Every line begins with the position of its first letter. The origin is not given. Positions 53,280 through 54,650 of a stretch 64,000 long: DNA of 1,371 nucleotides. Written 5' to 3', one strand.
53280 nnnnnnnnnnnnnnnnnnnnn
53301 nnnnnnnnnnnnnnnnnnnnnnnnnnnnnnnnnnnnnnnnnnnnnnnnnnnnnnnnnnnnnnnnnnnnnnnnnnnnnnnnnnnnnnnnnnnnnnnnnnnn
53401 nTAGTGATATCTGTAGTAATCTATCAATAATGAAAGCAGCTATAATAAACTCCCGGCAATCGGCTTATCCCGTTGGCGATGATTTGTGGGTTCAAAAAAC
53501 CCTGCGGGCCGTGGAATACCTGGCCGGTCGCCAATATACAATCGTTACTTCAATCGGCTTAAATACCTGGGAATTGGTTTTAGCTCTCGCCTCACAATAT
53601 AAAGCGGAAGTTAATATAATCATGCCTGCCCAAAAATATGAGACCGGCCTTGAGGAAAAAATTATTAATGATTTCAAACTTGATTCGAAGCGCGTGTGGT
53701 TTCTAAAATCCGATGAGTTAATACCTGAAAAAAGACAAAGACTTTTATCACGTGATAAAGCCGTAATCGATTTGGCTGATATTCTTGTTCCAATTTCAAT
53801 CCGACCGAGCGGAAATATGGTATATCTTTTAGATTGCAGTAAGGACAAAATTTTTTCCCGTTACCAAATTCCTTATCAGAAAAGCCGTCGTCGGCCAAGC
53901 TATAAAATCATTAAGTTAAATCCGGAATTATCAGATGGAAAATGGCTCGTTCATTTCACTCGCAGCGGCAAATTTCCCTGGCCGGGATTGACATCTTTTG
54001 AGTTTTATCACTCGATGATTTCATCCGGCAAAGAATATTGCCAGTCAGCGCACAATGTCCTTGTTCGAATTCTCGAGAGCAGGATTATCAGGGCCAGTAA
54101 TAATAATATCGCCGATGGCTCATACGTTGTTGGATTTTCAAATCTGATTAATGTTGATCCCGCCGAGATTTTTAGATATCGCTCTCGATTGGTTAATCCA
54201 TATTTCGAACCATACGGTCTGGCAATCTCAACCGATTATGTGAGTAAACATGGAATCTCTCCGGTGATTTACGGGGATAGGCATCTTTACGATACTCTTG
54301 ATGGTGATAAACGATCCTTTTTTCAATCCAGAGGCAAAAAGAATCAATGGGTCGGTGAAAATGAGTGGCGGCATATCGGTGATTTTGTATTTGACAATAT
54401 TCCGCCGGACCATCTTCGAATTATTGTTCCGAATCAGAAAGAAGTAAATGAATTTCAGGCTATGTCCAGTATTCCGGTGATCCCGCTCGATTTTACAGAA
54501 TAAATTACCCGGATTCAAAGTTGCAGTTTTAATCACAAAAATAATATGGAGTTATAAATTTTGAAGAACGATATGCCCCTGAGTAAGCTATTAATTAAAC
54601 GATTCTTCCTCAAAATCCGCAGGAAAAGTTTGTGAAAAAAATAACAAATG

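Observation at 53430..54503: Single-polypeptide fusion of a DprA/SLOG-like Rossmann domain with an AbiGi-like domain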

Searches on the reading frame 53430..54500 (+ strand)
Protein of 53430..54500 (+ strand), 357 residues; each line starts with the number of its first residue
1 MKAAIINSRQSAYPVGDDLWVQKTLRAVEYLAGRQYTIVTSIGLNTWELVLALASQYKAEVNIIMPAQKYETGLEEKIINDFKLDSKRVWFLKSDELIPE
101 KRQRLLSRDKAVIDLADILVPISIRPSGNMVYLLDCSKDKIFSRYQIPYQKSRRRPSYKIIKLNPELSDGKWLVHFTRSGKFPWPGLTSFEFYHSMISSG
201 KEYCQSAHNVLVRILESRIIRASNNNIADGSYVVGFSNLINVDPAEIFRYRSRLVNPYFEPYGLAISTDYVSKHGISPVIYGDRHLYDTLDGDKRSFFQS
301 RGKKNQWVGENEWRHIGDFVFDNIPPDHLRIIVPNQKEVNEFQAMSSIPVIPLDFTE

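Call 3: search_protein_families(library=pfam, proteins=[window:53430-54500:+], max_evalue=1)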
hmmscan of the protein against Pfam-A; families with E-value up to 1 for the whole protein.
window:53430-54500:+ (357 aa): 0 families

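Call 4: search_protein_families(library=padloc, proteins=[window:53430-54500:+], max_evalue=1)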
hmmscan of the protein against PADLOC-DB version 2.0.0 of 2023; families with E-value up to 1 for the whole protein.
window:53430-54500:+ (357 aa): 0 families

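Call 5: search_protein_families(library=ncbifam, proteins=[window:53430-54500:+], max_evalue=1)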
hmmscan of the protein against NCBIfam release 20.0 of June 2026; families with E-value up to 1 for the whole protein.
window:53430-54500:+ (357 aa): 0 families

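Call 6: find_homologous_proteins(query=window:53430-54500:+, max_evalue=0.001)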
Query window:53430-54500:+ (357 aa): 29 proteins with E <= 0.001 among 2037 candidates.
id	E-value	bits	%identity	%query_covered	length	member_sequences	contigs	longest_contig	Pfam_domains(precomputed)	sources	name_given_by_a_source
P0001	1.8e-240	815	100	100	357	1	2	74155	-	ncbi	ncbi:MAG: hypothetical protein V3V99_05305 [candidate division Zixibacteria bacterium]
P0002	8.7e-170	583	71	99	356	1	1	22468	-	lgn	-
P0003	7.3e-120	419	72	75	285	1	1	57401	-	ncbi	ncbi:MAG: hypothetical protein ABIE07_07925 [Candidatus Zixiibacteriota bacterium]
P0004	6.3e-93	330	44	98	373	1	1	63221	-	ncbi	-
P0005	8.5e-93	329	45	97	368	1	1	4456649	-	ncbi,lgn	ncbi:MAG: hypothetical protein R3F48_03620 [Candidatus Zixiibacteriota bacterium]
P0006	2.8e-89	318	42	98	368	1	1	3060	-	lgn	-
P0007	2.7e-87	311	46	93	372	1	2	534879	-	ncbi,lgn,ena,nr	ncbi:MAG: hypothetical protein KAR42_00865 [candidate division Zixibacteria bacterium]|nr:hypothetic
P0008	1.3e-86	309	45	99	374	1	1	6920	-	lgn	-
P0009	2.3e-86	308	43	98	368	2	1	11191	-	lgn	-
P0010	3.3e-86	308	45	98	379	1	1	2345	-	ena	-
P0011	5.4e-85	304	44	98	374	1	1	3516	-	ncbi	-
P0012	7.2e-85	303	42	99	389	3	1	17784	-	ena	-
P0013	1.2e-82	296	41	98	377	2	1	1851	-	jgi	jgi:hypothetical protein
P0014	3.6e-81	291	44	99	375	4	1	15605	-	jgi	-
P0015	7.7e-81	290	41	99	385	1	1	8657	-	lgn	-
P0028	3.9e-45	173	31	96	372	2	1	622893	-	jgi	jgi:hypothetical protein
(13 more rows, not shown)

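Call 7: search_solved_structures(query=window:53430-54500:+, max_evalue=10)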
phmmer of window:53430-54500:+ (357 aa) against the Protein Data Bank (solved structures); distinct sequences matched with E-value up to 10: 0.

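Call 11: search_protein_families(library=pfam, alignment_id=A1, max_evalue=1)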
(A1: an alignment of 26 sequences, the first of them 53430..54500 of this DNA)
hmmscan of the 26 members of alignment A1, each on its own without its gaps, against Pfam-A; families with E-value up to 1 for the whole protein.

A. member 1, window:53430-54500:+ (357 aa): 0 families

B. families by the number of members that match (of 26 scanned): 10 families
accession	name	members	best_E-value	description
PF10899.13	AbiGi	3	0.057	Putative abortive phage resistance protein AbiGi, antitoxin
PF00291.31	PALP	2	0.1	Pyridoxal-phosphate dependent enzyme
PF13500.12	AAA_26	1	0.033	AAA domain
PF23112.1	PUB62-63_C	1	0.073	U-box protein 62/63 C-terminal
PF20537.3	DUF6752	1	0.075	Domain of unknown function (DUF6752)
PF09282.15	Mago-bind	1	0.086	Mago binding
PF06821.19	Ser_hydrolase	1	0.14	Serine hydrolase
PF22443.2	FbpC-like_RD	1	0.14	FbpC-like, regulatory domain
PF18154.6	pPIWI_RE_REase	1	0.2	REase associating with pPIWI_RE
PF23266.1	VPS11_N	1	0.3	VPS11-like, N-terminal beta-propeller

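Call 12: search_solved_structures(query=A1, max_evalue=10, show_alignments=3)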
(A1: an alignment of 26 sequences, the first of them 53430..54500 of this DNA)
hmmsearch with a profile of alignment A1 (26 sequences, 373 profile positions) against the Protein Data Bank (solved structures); distinct sequences matched with E-value up to 10: 2.
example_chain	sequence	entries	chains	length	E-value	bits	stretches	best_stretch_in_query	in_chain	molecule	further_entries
3hvy_A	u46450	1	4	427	0.54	12.3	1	134-220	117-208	Cystathionine beta-lyase family protein, YNBB B.subtilis ortholog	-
3mq1_A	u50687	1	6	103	1.1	11.3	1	101-172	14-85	Mite allergen Der p 5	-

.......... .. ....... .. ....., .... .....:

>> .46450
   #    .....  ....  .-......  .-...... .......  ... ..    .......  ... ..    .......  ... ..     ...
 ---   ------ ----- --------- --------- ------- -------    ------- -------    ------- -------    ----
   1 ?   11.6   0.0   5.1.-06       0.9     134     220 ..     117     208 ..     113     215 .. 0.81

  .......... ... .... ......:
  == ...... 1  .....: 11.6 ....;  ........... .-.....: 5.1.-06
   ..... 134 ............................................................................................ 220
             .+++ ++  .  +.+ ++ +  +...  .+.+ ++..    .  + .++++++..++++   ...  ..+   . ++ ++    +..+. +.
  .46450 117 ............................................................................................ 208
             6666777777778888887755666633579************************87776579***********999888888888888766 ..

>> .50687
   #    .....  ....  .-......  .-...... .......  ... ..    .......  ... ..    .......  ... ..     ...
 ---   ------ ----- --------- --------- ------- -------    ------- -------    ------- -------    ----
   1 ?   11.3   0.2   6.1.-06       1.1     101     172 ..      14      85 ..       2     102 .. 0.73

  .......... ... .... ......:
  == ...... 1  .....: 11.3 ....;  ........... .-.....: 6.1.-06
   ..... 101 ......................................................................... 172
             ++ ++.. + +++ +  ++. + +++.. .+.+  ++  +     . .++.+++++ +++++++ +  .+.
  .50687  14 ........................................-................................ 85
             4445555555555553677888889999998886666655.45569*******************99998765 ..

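Call 13: find_encoding_contigs(protein=P0005, flank=6000, max_places=2)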
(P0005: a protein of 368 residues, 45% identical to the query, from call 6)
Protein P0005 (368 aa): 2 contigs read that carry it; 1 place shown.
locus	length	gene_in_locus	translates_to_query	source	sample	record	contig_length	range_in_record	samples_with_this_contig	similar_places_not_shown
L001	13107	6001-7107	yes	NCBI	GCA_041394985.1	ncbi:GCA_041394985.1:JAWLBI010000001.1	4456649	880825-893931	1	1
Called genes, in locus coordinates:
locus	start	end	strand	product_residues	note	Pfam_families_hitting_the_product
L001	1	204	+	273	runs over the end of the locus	PF00378:ECH_1, PF16113:ECH_2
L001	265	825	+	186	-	PF13505:OMP_b-brl (weak)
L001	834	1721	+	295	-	PF01040:UbiA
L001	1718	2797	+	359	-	PF02746:MR_MLE_N, PF13378:MR_MLE_C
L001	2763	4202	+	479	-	PF00501:AMP-binding, PF13193:AMP-binding_C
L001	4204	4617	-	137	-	PF13279:4HBT_2, PF03061:4HBT (weak)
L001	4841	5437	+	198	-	PF01135:PCMT, PF01209:Ubie_methyltran, PF02353:CMAS, PF13489:Methyltransf_23, PF13847:Methyltransf_31, PF08241:Methyltransf_11, PF08242:Methyltransf_12, PF13649:Methyltransf_25, +2 more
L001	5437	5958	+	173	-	PF07155:ECF-ribofla_trS, PF12822:ECF_trnsprt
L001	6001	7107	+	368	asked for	-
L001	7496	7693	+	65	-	PF09527:ATPase_gene1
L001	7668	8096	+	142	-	-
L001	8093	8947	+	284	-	PF00119:ATP-synt_A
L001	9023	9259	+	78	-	PF00137:ATP-synt_C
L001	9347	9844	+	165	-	PF00430:ATP-synt_B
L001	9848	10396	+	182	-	PF00213:OSCP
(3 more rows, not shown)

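Call 14: find_encoding_contigs(protein=P0007, flank=6000, max_places=2)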
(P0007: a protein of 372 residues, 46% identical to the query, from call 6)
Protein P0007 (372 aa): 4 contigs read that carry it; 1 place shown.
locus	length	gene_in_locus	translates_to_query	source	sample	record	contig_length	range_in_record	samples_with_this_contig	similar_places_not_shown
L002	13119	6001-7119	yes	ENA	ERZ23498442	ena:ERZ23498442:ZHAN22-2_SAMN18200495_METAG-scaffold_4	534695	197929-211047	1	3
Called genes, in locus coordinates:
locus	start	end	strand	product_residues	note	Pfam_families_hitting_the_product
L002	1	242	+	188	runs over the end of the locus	-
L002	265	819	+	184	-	PF13505:OMP_b-brl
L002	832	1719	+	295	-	PF01040:UbiA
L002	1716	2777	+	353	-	PF13378:MR_MLE_C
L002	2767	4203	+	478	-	PF00501:AMP-binding, PF13193:AMP-binding_C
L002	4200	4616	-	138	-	PF13279:4HBT_2, PF03061:4HBT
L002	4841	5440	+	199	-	PF02353:CMAS (weak), PF01135:PCMT (weak), PF01209:Ubie_methyltran, PF13489:Methyltransf_23, PF13847:Methyltransf_31, PF08241:Methyltransf_11, PF08242:Methyltransf_12, PF13649:Methyltransf_25, +2 more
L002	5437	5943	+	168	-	PF07155:ECF-ribofla_trS (weak), PF12822:ECF_trnsprt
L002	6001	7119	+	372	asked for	-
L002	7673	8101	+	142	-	-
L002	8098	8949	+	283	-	PF00119:ATP-synt_A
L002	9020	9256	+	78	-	PF00137:ATP-synt_C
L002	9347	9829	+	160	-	PF00430:ATP-synt_B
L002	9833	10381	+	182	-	PF00213:OSCP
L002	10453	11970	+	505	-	PF02874:ATP-synt_ab_N, PF00006:ATP-synt_ab, PF00306:ATP-synt_ab_C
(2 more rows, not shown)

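Call 15: find_encoding_contigs(protein=P0028, flank=6000, max_places=2)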
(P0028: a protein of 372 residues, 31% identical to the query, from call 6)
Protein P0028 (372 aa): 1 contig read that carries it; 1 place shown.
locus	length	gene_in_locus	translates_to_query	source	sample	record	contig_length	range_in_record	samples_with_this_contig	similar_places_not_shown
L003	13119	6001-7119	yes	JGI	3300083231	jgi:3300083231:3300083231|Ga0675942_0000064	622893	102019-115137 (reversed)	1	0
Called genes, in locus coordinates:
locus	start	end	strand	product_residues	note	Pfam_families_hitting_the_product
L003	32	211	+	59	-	PF00873:ACR_tran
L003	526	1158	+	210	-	-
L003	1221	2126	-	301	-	PF03781:FGE-sulfatase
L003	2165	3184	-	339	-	PF01380:SIS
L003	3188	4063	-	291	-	PF00480:ROK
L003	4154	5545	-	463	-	-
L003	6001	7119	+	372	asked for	-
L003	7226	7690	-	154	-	PF01161:PBP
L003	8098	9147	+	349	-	PF02749:QRPTase_N, PF01729:QRPTase_C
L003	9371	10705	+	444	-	PF01408:GFO_IDH_MocA, PF21252:Glyco_hydro_109_C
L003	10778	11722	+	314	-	PF12697:Abhydrolase_6, PF08840:BAAT_C (weak)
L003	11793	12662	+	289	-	PF03446:NAD_binding_2, PF14833:NAD_binding_11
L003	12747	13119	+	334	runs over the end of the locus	PF00795:CN_hydrolase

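Call 17: predict_structure(alignment_id=A1)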
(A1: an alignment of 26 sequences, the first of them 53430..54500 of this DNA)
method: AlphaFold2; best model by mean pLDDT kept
length: 357 residues; sequences in the alignment: 26
mean_pLDDT: 91.7   pTM: 0.86
mean pLDDT of the five models: 91.7, 91.1, 90.9, 90.5, 89.8
residues with pLDDT >= 90: 262; 70-90: 83; 50-70: 12; < 50: 0
segments of 3 or more residues with pLDDT < 50: none
pLDDT, mean of each block of 10 residues (from residue 1): 94 91 98 98 94 98 88 93 97 87 91 97 93 95 95 73 90 93 90 96 92 95 91 94 83 70 95 90 95 94 86 95 94 94 94 84
secondary structure, 60 per line:
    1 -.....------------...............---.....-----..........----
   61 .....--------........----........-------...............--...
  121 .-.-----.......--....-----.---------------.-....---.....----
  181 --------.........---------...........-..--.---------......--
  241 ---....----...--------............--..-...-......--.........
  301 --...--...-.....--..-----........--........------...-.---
elements in order: E2-6 H19-33 E37-41 H47-56 E61-65 H74-81 E89-93 H101-115 E118-121 H129-135 H165-168 E172-176 H189-197 H207-217 E233-238 H244-247 E263-267 H268-274 E280-282 H284-289 H292-297 E298-300 E312-316 E329-333 H336-343 E350-352

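Call 20: search_protein_representatives(alignment_id=A1)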
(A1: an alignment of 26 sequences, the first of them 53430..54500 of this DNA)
Query: 26 sequences, 373 profile positions. Proteins with E-value up to 0.001 (for the whole library): 2098; up to 1e-10: 1620; up to 1e-30: 1271. The best 150 are listed.
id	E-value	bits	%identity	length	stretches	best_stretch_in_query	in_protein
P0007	3.1e-145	500.2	-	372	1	2-372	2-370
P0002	1.3e-144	498.2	-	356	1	17-372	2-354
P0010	3.8e-143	493.4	-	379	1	3-372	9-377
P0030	3.3e-140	483.7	-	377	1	5-372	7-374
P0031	8.7e-136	469.1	-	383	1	6-370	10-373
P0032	3.6e-131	453.9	-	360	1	14-370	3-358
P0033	2.5e-128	444.6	-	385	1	4-371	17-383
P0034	2.5e-127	441.3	-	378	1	3-372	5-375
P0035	2.0e-126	438.3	-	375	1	3-371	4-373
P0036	9.0e-125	432.9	-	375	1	16-371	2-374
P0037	7.3e-123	426.6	-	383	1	4-362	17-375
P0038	1.1e-122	426.0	-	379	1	3-372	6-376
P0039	6.0e-121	420.3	-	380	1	16-371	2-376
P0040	1.4e-120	419.1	-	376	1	5-372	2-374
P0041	1.8e-119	415.4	-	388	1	5-371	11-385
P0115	5.3e-91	321.8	-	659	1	10-371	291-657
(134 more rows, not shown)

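Call 23: fold_search(model_id=the predicted structure, library=pdb)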
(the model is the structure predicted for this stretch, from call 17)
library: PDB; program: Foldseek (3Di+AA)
matches with E <= 10: 1565; with E <= 0.001: 14
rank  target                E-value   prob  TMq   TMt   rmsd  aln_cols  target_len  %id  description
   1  4ljk_B                1.4e-05  1.00  0.29  0.45   4.4       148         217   16  Structural insights into the unique single-stranded DNA binding mode of DNA processing protein A from Helicobacter pyl (released 2014-01-01)
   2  4ljr_A                3.0e-05  1.00  0.31  0.49   4.3       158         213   17  Structural insights into the unique single-stranded DNA binding mode of DNA processing protein A from Helicobacter pyl (released 2014-01-01)
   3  4ljk_D                3.2e-05  1.00  0.30  0.47   4.5       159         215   18  Structural insights into the unique single-stranded DNA binding mode of DNA processing protein A from Helicobacter pyl (released 2014-01-01)
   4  5mll_A                4.4e-05  1.00  0.32  0.49   4.2       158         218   17  Structure of HpDprA at 1.9 Angstroms resolution (released 2017-12-20)
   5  4ljl_A                4.4e-05  1.00  0.31  0.47   4.4       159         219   18  Structural insights into the unique single-stranded DNA binding mode of DNA processing protein A from Helicobacter pyl (released 2014-01-01)
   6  8zva                  6.0e-05  1.00  0.31  0.35   3.7       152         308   12  structure of ShosA from E.coli APEC O1 (released 2025-04-09)
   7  5mll_B                8.7e-05  1.00  0.32  0.50  12.6       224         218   14  Structure of HpDprA at 1.9 Angstroms resolution (released 2017-12-20)
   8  4ljk_A                1.8e-04  1.00  0.31  0.49  12.7       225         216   14  Structural insights into the unique single-stranded DNA binding mode of DNA processing protein A from Helicobacter pyl (released 2014-01-01)
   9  4ljk_F                3.0e-04  1.00  0.31  0.48   4.4       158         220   16  Structural insights into the unique single-stranded DNA binding mode of DNA processing protein A from Helicobacter pyl (released 2014-01-01)
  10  2nx2                  3.8e-04  1.00  0.29  0.52   5.9       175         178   14  Crystal structure of protein ypsA from Bacillus subtilis, Pfam DUF1273 (released 2006-12-19)
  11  4ljk_G                4.6e-04  1.00  0.31  0.48   4.4       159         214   17  Structural insights into the unique single-stranded DNA binding mode of DNA processing protein A from Helicobacter pyl (released 2014-01-01)
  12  1t35_A                4.6e-04  1.00  0.26  0.46   6.8       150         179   12  CRYSTAL STRUCTURE OF A HYPOTHETICAL PROTEIN YVDD- A PUTATIVE LYSINE DECARBOXYLASE (released 2004-05-04)
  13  3uqz_A                5.2e-04  1.00  0.31  0.38  12.7       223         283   13  X-ray structure of DNA processing protein A (DprA) from Streptococcus pneumoniae (released 2012-08-29)
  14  3uqz_C                7.1e-04  1.00  0.31  0.38  12.7       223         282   13  X-ray structure of DNA processing protein A (DprA) from Streptococcus pneumoniae (released 2012-08-29)
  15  3uqz_B                1.2e-03  1.00  0.32  0.39  11.7       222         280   12  X-ray structure of DNA processing protein A (DprA) from Streptococcus pneumoniae (released 2012-08-29)
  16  2iz7_B                1.4e-03  1.00  0.26  0.52   5.1       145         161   10  structure of Moco Carrier Protein from Chlamydomonas reinhardtii (released 2006-07-27)
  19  1t35_E                2.3e-03  1.00  0.26  0.46   6.5       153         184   13  CRYSTAL STRUCTURE OF A HYPOTHETICAL PROTEIN YVDD- A PUTATIVE LYSINE DECARBOXYLASE (released 2004-05-04)
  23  5zbj                  6.2e-03  1.00  0.24  0.43   5.9       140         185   18  Crystal structure of type-I LOG from Pseudomonas aeruginosa PAO1 (released 2018-06-27)
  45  2iz7_A                2.2e-02  0.90  0.22  0.43   8.6       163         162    8  structure of Moco Carrier Protein from Chlamydomonas reinhardtii (released 2006-07-27)
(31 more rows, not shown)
